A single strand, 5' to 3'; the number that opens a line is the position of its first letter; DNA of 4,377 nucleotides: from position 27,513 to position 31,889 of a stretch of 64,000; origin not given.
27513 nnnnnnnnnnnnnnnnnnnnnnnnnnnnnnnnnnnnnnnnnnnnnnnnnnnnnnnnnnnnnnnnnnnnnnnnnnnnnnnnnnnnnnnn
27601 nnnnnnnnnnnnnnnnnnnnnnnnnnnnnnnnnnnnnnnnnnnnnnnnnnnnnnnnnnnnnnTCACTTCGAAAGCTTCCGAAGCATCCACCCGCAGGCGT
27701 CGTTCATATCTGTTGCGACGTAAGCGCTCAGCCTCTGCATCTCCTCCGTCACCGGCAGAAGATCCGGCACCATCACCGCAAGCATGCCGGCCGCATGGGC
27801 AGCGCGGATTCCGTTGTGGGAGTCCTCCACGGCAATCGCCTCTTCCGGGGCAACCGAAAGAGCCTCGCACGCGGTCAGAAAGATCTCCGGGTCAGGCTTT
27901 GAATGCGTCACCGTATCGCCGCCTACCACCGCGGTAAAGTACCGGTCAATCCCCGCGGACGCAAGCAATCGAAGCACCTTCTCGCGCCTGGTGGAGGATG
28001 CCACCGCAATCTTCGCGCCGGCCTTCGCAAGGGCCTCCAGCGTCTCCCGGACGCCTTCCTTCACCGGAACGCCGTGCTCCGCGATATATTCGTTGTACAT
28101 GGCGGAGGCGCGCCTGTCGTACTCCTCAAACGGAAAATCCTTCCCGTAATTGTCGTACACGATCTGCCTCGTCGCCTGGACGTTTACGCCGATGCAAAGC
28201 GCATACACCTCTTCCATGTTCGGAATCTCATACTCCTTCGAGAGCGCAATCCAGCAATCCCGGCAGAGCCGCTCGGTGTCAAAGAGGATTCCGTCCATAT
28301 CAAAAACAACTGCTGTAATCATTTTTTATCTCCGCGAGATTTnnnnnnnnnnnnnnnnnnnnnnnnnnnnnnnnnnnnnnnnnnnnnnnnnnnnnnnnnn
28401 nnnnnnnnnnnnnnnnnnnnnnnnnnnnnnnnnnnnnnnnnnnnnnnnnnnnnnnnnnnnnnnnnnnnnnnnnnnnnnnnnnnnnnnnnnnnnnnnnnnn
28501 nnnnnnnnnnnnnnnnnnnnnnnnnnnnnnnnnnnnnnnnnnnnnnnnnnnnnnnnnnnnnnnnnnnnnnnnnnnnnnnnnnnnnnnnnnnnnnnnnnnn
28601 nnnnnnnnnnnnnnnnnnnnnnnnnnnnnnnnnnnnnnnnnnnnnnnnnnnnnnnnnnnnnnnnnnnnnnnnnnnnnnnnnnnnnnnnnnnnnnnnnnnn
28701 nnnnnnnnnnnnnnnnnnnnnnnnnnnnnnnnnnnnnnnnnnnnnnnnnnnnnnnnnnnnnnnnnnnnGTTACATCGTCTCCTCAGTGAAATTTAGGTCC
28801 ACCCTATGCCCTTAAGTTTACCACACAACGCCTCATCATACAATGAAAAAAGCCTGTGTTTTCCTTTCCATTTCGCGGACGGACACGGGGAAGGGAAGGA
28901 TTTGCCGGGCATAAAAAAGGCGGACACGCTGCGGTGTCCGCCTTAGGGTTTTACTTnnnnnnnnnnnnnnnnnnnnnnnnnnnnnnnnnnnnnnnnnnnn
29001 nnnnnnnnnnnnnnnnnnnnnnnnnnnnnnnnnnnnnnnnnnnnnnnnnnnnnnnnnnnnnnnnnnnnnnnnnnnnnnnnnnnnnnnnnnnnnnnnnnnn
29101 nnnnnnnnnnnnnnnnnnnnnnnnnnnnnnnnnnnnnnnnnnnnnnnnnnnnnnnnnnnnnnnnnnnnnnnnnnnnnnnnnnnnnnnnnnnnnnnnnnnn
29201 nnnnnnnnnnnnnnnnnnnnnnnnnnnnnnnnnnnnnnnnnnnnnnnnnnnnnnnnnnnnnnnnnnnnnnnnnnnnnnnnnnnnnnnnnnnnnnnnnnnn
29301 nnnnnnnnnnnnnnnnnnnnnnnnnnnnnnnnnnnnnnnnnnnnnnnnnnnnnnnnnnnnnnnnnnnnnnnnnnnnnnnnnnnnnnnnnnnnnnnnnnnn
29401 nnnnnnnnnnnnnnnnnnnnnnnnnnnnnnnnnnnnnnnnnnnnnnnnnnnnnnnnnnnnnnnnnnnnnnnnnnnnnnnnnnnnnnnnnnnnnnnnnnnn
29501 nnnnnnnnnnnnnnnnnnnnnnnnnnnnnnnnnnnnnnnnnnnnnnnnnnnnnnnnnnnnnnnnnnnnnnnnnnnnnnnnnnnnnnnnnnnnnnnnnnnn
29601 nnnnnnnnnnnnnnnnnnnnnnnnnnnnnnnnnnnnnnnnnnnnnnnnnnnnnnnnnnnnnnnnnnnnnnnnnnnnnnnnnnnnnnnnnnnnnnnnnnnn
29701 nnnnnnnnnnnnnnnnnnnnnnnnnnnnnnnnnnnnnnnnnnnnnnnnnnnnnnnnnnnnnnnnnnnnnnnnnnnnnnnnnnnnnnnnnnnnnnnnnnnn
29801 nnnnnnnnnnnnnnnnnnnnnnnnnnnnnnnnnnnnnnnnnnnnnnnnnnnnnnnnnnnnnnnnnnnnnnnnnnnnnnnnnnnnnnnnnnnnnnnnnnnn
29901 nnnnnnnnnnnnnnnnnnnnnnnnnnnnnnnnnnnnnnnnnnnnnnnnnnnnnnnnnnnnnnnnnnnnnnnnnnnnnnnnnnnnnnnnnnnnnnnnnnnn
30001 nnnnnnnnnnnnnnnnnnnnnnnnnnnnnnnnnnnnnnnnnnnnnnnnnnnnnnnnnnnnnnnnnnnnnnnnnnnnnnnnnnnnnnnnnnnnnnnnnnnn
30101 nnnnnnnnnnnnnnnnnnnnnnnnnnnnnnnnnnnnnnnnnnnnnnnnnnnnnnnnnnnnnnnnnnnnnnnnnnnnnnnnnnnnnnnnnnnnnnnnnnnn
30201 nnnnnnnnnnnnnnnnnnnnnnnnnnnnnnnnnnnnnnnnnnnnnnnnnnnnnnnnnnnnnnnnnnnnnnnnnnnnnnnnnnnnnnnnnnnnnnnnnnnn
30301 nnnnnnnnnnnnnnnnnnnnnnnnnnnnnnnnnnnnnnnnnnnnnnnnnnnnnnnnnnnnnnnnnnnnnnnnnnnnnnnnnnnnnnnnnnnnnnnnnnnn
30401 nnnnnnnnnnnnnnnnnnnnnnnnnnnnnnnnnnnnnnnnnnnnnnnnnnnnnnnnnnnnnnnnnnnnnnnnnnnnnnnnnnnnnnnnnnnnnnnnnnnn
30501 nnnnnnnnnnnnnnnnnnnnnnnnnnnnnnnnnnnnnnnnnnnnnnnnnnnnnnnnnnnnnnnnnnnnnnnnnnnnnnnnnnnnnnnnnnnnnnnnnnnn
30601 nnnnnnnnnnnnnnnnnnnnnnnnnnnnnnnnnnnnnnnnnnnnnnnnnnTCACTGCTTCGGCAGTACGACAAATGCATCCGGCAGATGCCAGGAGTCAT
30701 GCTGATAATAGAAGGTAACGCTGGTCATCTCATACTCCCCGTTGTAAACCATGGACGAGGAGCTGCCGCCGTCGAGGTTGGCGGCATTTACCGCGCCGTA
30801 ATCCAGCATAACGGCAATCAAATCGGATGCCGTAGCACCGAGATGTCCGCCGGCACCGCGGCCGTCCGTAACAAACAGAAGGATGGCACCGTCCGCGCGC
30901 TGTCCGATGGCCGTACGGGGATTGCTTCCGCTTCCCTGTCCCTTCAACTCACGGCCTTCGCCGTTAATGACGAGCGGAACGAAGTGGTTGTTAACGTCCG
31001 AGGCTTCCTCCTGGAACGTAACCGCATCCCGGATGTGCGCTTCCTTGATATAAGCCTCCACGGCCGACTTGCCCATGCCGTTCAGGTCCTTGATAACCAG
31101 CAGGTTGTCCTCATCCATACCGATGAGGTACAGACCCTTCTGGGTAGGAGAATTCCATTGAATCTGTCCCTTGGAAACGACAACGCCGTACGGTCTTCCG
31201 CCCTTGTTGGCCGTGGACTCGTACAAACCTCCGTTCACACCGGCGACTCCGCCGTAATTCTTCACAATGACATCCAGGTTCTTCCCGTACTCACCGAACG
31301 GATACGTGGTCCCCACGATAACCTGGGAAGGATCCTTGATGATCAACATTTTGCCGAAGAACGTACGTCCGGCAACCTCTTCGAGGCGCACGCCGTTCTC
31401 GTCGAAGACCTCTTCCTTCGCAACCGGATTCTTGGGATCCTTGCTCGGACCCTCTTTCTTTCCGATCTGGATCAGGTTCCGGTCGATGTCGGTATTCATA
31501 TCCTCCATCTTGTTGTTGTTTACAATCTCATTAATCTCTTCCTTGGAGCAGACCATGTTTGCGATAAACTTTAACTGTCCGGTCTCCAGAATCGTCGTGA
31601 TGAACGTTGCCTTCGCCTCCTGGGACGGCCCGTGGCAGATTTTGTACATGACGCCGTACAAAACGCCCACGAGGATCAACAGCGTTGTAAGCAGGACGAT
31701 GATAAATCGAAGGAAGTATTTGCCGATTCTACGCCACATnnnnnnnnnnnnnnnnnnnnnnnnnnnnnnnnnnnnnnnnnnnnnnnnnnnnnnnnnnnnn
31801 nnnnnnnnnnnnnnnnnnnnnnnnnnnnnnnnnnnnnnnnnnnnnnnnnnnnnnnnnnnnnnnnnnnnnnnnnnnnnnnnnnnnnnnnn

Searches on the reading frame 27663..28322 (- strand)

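Call 82: search_protein_families(library=pfam, proteins=[window:27663-28322:-], max_evalue=0.00001)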
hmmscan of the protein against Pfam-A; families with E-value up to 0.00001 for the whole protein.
window:27663-28322:- (219 aa): 3 families
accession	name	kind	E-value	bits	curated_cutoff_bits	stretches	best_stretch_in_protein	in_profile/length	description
PF13419.12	HAD_2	-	1.1e-38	133.6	23.8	1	5-185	1-178/178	Haloacid dehalogenase-like hydrolase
PF00702.32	Hydrolase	-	5.9e-32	112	26.4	1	2-179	1-191/191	haloacid dehalogenase-like hydrolase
PF13242.12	Hydrolase_like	-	4.5e-06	26.9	22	0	141-186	3-49/75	HAD-hyrolase-like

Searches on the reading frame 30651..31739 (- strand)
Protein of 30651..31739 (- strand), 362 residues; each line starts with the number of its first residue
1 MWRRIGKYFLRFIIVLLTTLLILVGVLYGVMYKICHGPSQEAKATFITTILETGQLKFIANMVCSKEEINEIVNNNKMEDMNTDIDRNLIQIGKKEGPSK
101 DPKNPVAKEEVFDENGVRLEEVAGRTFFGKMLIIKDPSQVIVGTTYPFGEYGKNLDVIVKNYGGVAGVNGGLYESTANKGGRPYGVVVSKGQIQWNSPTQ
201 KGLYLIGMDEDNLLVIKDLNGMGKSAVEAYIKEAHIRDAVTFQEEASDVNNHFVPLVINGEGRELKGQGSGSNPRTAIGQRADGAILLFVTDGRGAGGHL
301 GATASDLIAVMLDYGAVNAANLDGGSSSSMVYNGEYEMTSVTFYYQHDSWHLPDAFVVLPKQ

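Call 82: search_protein_families(library=pfam, proteins=[window:30651-31739:-], max_evalue=0.00001)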
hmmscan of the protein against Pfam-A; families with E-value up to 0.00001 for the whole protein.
window:30651-31739:- (362 aa): 1 family
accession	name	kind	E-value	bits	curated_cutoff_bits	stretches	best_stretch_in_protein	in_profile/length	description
PF09992.14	NAGPA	-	3.9e-32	112.2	25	1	163-358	2-168/169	Phosphodiester glycosidase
